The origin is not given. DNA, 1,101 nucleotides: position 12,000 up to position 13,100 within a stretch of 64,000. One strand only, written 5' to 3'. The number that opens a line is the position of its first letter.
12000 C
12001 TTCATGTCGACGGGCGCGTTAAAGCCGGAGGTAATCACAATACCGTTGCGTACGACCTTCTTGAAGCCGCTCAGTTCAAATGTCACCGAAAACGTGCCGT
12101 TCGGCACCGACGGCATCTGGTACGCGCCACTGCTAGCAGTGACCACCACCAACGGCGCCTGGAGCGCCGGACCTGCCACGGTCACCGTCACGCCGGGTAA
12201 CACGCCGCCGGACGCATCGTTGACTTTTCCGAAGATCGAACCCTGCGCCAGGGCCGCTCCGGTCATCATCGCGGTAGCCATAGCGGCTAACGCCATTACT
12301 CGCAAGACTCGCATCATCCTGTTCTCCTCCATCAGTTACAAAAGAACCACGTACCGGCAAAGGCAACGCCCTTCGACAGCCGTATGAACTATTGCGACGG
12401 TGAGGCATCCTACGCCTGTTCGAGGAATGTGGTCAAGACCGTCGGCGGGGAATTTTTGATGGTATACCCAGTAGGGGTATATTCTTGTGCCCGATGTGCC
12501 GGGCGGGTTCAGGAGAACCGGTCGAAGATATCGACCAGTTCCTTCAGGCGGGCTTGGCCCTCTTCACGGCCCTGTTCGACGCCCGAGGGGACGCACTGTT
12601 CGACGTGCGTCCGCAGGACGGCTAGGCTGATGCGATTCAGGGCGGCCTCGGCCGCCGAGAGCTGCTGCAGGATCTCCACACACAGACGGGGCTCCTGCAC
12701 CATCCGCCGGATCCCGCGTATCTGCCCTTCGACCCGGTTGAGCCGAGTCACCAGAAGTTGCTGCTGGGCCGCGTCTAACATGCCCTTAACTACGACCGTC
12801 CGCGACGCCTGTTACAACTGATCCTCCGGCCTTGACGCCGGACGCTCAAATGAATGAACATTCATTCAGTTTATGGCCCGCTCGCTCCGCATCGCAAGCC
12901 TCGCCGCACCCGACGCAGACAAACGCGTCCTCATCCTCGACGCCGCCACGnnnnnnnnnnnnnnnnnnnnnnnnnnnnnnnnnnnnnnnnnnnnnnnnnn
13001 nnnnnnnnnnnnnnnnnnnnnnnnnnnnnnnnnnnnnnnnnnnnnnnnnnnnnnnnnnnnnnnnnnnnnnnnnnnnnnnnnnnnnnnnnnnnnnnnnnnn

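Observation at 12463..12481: CsoR-type palindrome positioned to control a TonB-dependent receptor rather than a copper efflux gene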

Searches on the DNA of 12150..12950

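Call 57: search_rna_families(source=window, start=12150, end=12950, threshold=evalue, max_evalue=1)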
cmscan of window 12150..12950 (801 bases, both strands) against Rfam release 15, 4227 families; matches with E-value up to 1: 1.
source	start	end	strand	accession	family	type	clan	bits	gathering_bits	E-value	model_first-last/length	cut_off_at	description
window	12592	12666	-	RF03917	mir-4449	Gene; miRNA;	-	23.3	71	0.37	1-69/69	no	mir-4449 microRNA precursor family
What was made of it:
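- No Rfam family matches (call 57).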
